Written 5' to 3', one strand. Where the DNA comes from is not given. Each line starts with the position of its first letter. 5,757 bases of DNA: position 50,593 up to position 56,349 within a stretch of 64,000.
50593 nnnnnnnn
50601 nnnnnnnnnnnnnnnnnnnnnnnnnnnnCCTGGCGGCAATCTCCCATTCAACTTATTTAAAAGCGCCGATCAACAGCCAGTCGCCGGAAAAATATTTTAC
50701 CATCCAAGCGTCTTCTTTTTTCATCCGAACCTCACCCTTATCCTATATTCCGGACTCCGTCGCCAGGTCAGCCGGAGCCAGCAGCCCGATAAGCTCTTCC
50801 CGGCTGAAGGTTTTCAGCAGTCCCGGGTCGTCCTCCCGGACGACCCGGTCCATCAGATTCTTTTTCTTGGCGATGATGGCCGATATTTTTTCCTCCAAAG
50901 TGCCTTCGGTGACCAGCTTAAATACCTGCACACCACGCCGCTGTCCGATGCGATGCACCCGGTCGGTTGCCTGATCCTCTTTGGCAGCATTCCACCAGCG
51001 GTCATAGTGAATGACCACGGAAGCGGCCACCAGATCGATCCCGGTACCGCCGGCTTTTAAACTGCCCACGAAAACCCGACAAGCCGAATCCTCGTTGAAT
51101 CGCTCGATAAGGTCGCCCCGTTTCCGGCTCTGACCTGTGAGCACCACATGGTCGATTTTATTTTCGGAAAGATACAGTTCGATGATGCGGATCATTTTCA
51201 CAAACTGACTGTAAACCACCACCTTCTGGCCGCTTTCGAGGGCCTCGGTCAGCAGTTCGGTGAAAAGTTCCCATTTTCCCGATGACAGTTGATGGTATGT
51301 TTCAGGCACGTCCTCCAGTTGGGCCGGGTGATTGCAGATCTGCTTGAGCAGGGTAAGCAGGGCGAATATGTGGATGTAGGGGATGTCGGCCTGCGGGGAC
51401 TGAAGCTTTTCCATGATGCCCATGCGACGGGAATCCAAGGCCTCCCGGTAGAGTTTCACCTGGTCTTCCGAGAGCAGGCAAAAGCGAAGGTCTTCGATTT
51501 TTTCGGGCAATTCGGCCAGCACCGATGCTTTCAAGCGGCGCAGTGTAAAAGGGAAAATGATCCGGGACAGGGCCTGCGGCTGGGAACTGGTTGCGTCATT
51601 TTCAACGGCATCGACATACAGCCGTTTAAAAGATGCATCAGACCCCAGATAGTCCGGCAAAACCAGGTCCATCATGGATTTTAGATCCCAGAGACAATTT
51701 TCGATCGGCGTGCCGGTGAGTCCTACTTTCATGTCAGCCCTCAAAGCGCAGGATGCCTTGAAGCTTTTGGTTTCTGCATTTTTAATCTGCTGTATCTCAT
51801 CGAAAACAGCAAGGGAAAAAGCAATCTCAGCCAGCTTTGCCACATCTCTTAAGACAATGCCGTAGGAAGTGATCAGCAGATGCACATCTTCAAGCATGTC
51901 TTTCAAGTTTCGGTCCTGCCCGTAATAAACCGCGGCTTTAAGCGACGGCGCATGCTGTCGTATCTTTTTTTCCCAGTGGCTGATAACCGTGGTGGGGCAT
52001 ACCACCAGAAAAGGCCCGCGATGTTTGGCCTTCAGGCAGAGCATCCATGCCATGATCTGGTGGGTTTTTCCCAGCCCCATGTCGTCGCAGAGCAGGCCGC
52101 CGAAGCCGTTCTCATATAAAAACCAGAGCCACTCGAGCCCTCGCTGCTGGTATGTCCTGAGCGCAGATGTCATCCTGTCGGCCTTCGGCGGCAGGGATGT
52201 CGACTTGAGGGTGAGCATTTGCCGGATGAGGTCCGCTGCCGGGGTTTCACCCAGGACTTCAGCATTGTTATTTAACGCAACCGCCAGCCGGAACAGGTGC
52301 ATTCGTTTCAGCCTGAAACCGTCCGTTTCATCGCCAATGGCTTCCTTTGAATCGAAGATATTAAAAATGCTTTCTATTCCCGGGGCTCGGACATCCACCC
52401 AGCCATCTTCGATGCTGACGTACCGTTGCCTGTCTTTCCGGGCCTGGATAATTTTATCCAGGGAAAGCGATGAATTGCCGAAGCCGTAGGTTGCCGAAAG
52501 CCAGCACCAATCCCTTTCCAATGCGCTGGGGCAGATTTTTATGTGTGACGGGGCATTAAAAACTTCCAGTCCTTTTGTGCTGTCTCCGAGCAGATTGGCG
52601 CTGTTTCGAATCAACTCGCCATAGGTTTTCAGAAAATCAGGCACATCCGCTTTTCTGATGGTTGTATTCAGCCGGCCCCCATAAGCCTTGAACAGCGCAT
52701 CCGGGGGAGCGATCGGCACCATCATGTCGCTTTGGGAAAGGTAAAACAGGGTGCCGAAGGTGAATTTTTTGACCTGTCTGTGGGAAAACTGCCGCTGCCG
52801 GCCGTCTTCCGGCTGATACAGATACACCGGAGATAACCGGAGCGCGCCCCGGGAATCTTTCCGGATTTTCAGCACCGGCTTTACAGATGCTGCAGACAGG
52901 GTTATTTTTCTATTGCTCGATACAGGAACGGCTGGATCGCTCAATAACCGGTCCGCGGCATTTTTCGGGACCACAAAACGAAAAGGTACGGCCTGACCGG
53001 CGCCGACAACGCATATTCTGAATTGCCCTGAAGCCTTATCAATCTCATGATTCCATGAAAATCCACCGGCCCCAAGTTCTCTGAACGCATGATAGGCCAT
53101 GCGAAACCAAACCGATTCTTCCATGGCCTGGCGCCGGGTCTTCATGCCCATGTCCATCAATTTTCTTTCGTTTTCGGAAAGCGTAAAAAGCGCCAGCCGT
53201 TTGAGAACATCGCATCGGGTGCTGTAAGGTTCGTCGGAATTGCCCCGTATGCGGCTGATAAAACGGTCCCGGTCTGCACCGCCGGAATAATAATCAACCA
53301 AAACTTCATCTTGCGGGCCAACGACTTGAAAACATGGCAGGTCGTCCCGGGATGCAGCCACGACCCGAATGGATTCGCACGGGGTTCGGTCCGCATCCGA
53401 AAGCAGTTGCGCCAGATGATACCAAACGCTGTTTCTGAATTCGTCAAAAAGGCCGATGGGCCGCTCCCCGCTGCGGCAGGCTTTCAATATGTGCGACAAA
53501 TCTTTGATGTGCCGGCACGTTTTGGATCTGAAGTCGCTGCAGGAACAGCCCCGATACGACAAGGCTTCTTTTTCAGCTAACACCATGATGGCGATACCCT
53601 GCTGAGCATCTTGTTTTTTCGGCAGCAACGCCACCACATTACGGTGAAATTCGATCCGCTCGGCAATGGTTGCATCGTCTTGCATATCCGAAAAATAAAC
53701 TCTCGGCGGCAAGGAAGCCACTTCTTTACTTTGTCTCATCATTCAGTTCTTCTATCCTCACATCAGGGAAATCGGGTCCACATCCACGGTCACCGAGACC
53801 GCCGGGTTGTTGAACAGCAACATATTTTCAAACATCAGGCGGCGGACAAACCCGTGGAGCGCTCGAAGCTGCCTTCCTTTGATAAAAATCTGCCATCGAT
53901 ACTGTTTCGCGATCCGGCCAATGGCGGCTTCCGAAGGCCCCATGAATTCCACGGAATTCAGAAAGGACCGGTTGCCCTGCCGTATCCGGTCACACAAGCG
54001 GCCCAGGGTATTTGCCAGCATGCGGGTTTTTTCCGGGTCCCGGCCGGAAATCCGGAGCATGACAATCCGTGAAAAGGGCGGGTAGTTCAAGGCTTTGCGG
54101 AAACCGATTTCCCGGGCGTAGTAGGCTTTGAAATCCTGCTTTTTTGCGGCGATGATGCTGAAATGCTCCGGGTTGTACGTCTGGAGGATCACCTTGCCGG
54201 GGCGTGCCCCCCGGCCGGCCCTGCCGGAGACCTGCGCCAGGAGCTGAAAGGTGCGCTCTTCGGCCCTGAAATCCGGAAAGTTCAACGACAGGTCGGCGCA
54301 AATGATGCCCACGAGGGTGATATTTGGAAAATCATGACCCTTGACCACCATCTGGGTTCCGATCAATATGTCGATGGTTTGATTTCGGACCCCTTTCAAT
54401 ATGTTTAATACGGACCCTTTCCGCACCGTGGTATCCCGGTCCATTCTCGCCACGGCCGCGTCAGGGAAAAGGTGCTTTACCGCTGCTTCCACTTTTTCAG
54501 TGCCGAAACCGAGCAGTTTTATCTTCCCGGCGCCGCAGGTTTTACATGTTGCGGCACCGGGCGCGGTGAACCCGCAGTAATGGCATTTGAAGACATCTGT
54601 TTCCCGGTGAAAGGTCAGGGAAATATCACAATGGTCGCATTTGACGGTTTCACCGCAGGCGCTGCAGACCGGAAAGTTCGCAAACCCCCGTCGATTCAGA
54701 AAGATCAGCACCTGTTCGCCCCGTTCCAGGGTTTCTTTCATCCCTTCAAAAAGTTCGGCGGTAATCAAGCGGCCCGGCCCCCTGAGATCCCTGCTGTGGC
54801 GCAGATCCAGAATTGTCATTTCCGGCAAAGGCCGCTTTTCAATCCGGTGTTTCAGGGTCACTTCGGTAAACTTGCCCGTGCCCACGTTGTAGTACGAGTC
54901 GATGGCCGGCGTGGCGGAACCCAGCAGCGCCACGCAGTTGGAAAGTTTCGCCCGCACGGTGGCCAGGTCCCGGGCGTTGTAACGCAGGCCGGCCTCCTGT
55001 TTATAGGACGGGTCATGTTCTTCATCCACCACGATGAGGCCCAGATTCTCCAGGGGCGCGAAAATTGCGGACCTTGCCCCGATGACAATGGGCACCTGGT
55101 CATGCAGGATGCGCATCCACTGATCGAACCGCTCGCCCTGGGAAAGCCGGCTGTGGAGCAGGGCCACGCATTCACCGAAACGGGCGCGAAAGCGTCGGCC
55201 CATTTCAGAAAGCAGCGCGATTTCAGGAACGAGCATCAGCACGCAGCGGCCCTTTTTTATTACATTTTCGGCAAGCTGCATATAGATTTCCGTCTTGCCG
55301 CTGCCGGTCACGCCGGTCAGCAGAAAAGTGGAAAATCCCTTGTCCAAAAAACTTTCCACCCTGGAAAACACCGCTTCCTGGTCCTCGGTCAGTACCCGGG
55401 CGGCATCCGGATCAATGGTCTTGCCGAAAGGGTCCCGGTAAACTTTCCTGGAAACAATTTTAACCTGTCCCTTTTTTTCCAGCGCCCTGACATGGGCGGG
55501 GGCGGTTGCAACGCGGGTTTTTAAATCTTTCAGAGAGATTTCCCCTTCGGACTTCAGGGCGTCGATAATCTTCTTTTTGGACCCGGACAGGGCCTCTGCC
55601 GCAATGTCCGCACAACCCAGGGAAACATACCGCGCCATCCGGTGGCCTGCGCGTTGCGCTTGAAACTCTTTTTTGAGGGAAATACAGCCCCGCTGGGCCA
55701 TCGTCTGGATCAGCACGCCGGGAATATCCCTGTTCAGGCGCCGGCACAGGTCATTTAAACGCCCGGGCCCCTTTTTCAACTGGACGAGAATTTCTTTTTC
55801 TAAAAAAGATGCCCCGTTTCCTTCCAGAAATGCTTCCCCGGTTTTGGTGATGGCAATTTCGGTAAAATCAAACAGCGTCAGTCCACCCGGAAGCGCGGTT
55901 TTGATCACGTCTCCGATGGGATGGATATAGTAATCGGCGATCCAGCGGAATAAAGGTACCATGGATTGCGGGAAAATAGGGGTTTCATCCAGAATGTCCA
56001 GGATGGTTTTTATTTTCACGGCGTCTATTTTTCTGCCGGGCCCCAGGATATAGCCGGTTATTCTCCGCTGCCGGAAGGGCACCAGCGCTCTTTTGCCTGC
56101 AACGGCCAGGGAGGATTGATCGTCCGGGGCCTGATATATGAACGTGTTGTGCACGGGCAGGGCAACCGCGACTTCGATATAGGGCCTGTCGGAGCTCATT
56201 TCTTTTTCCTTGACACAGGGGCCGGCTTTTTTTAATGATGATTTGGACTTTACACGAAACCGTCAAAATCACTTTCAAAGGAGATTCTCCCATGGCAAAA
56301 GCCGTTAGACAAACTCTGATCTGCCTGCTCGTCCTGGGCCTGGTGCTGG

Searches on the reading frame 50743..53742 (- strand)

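Call 8: search_protein_families(library=pfam, proteins=[window:50743-53742:-], max_evalue=0.001)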
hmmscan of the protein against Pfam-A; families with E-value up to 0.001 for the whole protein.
window:50743-53742:- (999 aa): 2 families
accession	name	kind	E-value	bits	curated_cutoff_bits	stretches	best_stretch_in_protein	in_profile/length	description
PF00176.29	SNF2-rel_dom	-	2.5e-61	207.8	24.9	1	531-807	1-289/290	SNF2-related domain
PF00271.37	Helicase_C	-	4.1e-19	69.3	23.5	1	824-933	3-110/110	Helicase conserved C-terminal domain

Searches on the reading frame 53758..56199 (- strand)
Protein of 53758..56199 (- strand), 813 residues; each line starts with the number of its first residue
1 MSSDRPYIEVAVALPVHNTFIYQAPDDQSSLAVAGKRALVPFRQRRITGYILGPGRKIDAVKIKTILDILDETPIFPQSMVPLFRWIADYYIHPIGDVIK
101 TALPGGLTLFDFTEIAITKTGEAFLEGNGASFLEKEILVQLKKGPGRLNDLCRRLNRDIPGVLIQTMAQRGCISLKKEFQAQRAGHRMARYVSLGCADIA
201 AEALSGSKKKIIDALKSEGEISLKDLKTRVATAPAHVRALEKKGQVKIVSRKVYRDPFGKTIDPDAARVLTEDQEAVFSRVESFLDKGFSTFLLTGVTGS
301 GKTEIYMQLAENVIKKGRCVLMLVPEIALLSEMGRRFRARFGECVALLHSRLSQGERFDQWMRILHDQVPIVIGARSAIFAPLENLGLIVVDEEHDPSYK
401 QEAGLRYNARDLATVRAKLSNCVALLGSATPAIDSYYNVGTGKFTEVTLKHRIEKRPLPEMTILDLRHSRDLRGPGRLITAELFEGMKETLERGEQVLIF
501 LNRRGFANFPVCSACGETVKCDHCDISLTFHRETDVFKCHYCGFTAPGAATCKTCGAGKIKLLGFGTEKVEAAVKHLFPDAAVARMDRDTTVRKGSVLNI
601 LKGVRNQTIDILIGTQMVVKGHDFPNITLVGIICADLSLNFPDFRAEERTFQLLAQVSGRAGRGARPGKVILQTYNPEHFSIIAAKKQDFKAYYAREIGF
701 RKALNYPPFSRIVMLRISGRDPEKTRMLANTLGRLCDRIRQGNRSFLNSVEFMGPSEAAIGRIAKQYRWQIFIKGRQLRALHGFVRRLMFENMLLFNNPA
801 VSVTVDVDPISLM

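Call 8: search_protein_families(library=pfam, proteins=[window:53758-56199:-], max_evalue=0.001)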
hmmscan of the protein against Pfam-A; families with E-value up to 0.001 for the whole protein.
window:53758-56199:- (813 aa): 6 families
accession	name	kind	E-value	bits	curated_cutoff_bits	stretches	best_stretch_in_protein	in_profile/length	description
PF17764.6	PriA_3primeBD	-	1.7e-25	89.1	22.7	1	9-104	1-96/96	3'DNA-binding domain (3'BD)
PF18074.6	PriA_C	-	4.7e-18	66.2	26.9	1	708-809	1-95/95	Primosomal protein N C-terminal domain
PF00270.35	DEAD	-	7.1e-17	62.1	26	1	272-434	2-162/167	DEAD/DEAH box helicase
PF04851.21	ResIII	-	5.7e-15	56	22.5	1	270-431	4-162/164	Type III restriction enzyme, res subunit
PF18319.7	Zn_ribbon_PriA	-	4.3e-10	39.8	26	1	521-547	1-27/27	PriA DNA helicase Cys-rich region (CRR) domain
PF00271.37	Helicase_C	-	2.9e-08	34.4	23.5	1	596-663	53-108/110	Helicase conserved C-terminal domain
